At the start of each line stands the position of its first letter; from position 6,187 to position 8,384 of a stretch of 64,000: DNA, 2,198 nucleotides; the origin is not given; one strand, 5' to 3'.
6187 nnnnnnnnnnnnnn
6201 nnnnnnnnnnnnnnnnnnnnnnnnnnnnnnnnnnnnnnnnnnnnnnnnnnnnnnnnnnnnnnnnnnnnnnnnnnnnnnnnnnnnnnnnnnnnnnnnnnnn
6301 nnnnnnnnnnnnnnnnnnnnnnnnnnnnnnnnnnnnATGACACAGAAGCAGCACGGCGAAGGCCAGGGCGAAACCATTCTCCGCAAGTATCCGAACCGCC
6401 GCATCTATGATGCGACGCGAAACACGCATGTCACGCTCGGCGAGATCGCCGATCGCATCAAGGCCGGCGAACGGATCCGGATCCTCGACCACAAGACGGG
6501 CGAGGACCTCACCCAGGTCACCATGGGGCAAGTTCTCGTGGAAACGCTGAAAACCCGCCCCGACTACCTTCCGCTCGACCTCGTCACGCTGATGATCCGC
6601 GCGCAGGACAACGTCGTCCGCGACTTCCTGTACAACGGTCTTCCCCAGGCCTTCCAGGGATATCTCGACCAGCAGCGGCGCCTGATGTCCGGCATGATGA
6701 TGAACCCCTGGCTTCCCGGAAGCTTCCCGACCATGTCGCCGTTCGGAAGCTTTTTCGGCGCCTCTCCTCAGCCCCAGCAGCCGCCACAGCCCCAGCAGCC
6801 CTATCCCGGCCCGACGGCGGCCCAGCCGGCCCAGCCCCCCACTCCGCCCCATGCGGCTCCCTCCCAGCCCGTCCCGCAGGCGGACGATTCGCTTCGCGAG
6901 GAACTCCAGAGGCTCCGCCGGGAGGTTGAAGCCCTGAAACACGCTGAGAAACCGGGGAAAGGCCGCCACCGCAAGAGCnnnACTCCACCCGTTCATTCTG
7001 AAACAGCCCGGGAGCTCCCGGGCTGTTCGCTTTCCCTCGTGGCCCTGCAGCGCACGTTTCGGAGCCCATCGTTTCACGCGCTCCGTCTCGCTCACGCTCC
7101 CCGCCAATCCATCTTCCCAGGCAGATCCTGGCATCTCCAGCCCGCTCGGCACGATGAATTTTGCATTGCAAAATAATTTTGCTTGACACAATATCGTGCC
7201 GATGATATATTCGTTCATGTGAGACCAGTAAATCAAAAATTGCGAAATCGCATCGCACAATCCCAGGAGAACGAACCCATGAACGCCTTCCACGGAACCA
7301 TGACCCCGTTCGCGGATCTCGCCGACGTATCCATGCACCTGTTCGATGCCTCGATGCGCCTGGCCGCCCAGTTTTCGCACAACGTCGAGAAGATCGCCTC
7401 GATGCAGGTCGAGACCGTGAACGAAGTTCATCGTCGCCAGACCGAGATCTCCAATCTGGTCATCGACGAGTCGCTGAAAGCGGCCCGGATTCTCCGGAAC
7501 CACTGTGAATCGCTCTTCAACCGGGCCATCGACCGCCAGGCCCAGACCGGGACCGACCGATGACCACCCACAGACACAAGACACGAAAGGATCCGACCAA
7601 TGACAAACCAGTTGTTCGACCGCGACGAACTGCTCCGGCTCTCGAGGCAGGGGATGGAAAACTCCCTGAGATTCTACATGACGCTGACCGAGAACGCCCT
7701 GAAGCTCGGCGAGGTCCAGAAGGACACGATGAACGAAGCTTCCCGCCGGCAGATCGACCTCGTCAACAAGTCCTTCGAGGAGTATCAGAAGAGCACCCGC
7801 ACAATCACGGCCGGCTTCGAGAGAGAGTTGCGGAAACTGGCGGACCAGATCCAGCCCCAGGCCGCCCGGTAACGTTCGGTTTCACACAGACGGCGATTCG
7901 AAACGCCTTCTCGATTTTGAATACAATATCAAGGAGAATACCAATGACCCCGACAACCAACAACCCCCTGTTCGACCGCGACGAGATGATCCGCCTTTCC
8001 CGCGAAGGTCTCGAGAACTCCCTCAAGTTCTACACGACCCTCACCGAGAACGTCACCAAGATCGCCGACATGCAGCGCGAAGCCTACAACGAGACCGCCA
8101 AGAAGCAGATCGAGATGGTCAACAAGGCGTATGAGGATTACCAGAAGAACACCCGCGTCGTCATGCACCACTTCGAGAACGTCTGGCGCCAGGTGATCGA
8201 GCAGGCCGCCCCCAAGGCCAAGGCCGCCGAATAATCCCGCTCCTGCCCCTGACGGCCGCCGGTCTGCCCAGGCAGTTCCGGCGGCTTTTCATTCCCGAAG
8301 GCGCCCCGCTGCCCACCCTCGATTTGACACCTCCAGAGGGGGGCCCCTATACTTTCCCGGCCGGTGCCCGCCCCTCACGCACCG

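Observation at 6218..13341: Expanded PHA island: phaR, three tandem phasins, two class III PhaC paralogs each paired with a short PhaE-like protein, then FadL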

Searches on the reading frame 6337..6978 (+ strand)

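Call 3: search_protein_families(library=pfam, max_evalue=1, proteins=[window:6337-6978:+])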
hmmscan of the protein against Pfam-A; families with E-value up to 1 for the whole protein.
seq(214 aa): 2 families
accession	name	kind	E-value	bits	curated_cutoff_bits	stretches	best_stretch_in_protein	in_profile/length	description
PF07879.16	PHB_acc_N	-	4.5e-18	65.5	25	1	14-71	1-58/61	PHB/PHA accumulation regulator DNA-binding domain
PF02183.23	HALZ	-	0.44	11.2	28.1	1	184-202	22-40/43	Homeobox associated leucine zipper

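Call 4: search_protein_families(library=ncbifam, max_evalue=1, proteins=[window:6337-6978:+])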
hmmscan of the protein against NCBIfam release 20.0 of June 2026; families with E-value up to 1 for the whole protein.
seq(214 aa): 2 families
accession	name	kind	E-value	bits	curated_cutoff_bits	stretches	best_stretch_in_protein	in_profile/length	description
TIGR01848.1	PHA_reg_PhaR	equivalog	1.2e-19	70.7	109.45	1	14-117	2-105/107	polyhydroxyalkanoate synthesis repressor PhaR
TIGR01163.1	rpe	equivalog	0.18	11.1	212.6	1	40-101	21-80/211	ribulose-phosphate 3-epimerase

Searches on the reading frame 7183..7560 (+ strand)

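Call 3: search_protein_families(library=pfam, max_evalue=1, proteins=[window:7183-7560:+])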
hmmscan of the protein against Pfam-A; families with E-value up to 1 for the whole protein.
seq(126 aa): 2 families
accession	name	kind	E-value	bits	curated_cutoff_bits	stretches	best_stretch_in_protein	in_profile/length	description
PF12731.12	Mating_N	-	0.0029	18.1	21.4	1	28-90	31-94/95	Mating-type protein beta 1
PF22886.1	DUF7021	-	0.062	13.6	27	1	67-102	39-73/123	Domain of unknown function (DUF7021)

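Call 4: search_protein_families(library=ncbifam, max_evalue=1, proteins=[window:7183-7560:+])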
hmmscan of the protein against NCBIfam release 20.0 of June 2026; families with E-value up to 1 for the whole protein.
seq(126 aa): 1 family
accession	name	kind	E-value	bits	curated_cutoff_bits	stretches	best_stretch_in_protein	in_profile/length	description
TIGR01344.1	malate_syn_A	equivalog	0.0015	16.9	594.5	1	16-88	320-393/511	malate synthase A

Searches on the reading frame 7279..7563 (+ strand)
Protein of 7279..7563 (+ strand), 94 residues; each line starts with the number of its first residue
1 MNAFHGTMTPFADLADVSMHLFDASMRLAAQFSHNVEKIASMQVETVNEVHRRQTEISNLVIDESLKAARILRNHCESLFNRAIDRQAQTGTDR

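Call 36: find_homologous_proteins(query=A3, max_evalue=0.001)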
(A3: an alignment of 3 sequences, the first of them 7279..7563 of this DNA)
Query A3 (3 sequences) (94 aa, profile of the alignment): 37 proteins with E <= 0.001 among 114 candidates.
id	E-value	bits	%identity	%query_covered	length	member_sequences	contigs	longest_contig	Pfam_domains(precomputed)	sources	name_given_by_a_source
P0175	1.3e-46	174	28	81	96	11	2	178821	-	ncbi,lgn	-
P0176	5.1e-42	160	25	83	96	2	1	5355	-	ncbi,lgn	ncbi:MAG TPA: hypothetical protein VIV61_03920 [Candidatus Ozemobacteraceae bacterium]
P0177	1.4e-40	155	28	64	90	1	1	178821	-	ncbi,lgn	-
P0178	2.6e-38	148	26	74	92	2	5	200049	-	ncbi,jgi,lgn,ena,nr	ncbi:MAG TPA: hypothetical protein PLU72_01675 [Candidatus Ozemobacteraceae bacterium]|nr:hypothetic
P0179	3.9e-37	144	26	79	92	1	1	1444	-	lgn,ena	-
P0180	7.2e-37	143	28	73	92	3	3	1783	-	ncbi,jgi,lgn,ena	-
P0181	4.5e-36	141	25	60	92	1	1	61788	-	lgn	-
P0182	3.1e-34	135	27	66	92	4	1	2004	-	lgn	-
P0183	1.0e-33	133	27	74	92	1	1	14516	-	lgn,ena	-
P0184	5.1e-33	131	26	74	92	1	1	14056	-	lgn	-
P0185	1.1e-32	130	27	82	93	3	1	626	-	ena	-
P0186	1.3e-32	129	90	100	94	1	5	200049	-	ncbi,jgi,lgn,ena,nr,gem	ncbi:MAG TPA: hypothetical protein PLU72_01680 [Candidatus Ozemobacteraceae bacterium]|nr:hypothetic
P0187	7.3e-32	127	25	64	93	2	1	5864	-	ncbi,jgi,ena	-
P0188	2.7e-29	119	81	100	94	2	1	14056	-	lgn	-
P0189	6.6e-29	118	27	71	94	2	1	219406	-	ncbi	ncbi:MAG: hypothetical protein WA705_13360 [Candidatus Ozemobacteraceae bacterium]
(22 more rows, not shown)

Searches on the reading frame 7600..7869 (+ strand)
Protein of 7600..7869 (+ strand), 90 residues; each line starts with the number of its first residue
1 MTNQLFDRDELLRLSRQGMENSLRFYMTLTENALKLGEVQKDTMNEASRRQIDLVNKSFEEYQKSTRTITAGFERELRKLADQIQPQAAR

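Call 3: search_protein_families(library=pfam, max_evalue=1, proteins=[window:7600-7869:+])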
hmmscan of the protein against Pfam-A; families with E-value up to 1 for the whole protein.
seq(90 aa): 4 families
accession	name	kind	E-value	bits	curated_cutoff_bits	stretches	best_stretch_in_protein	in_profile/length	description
PF14473.11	RD3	-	0.01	16.1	27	1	31-87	30-87/129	RD3 protein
PF02185.22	HR1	-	0.02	15.3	33.1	1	16-65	16-62/67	Hr1 repeat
PF15056.11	NRN1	-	0.031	14.9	27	1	26-85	5-67/89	Neuritin protein family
PF12700.13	HlyD_2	-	0.084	12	25.1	1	32-85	87-138/416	HlyD family secretion protein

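Call 4: search_protein_families(library=ncbifam, max_evalue=1, proteins=[window:7600-7869:+])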
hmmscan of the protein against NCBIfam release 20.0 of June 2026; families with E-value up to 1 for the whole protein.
seq(90 aa): 0 families

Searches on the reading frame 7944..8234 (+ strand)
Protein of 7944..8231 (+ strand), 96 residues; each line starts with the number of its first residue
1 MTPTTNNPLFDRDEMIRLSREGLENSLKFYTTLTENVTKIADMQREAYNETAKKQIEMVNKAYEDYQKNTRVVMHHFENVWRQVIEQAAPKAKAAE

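Call 3: search_protein_families(library=pfam, max_evalue=1, proteins=[window:7944-8231:+])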
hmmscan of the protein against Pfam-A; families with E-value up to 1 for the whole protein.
seq(96 aa): 4 families
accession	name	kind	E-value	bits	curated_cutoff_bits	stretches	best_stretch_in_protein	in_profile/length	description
PF25795.1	TPR_XPO7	-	0.005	16.5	27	1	18-74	5-61/242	Exportin-7-like, TPR repeats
PF09361.15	Phasin_2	-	0.015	15.9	24.9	1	14-91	2-77/100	Phasin protein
PF25284.1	DUF7874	-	0.044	14.3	30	1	25-91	17-83/136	Family of unknown function (DUF7874)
PF02568.20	ThiI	-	0.064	13.3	20.5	1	45-92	38-87/197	Thiamine biosynthesis protein (ThiI)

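Call 4: search_protein_families(library=ncbifam, max_evalue=1, proteins=[window:7944-8231:+])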
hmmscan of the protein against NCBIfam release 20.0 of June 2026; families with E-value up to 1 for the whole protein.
seq(96 aa): 2 families
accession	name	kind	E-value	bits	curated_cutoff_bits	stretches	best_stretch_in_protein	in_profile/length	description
NF038291.1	rep_pAB02_ORF2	subfamily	0.00094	19.6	85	1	7-92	33-111/172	plasmid replication DNA-binding protein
NF033225.1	spore_CmpA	equivalog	0.069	13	35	1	45-70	10-35/36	cortex morphogenetic protein CmpA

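Call 38: search_protein_families(library=pfam, alignment_id=A4, max_evalue=0.1)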
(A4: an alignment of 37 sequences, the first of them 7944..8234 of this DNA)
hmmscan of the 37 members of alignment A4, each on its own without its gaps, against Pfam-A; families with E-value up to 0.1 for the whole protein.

A. member 1, window:7944-8234:+ (96 aa): 4 families
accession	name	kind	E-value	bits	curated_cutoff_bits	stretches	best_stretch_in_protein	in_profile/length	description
PF25795.1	TPR_XPO7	-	0.005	16.5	27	1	18-74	5-61/242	Exportin-7-like, TPR repeats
PF09361.15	Phasin_2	-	0.015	15.9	24.9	1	14-91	2-77/100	Phasin protein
PF25284.1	DUF7874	-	0.044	14.3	30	1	25-91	17-83/136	Family of unknown function (DUF7874)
PF02568.20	ThiI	-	0.064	13.3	20.5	1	45-92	38-87/197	Thiamine biosynthesis protein (ThiI)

B. families by the number of members that match (of 37 scanned): 44 families (the first 25 are shown)
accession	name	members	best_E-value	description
PF09361.15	Phasin_2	11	0.0055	Phasin protein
PF15056.11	NRN1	10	0.0013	Neuritin protein family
PF12700.13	HlyD_2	7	0.0059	HlyD family secretion protein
PF22886.1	DUF7021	3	0.0068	Domain of unknown function (DUF7021)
PF08650.15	DASH_Dad4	3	0.0082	DASH complex subunit Dad4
PF04163.17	Tht1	3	0.015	Tht1-like nuclear fusion protein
PF02185.22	HR1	3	0.02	Hr1 repeat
PF13863.11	DUF4200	3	0.021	Domain of unknown function (DUF4200)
PF20930.2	Dicer_PBD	2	0.0022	Dicer, partner-binding domain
PF25795.1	TPR_XPO7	2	0.005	Exportin-7-like, TPR repeats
PF06304.16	DUF1048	2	0.019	Protein of unknown function (DUF1048)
PF11266.14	Ald_deCOase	2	0.022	Long-chain fatty aldehyde decarbonylase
PF12731.12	Mating_N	2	0.039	Mating-type protein beta 1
PF09539.15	DUF2385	2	0.048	Protein of unknown function (DUF2385)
PF03105.24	SPX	2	0.063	SPX domain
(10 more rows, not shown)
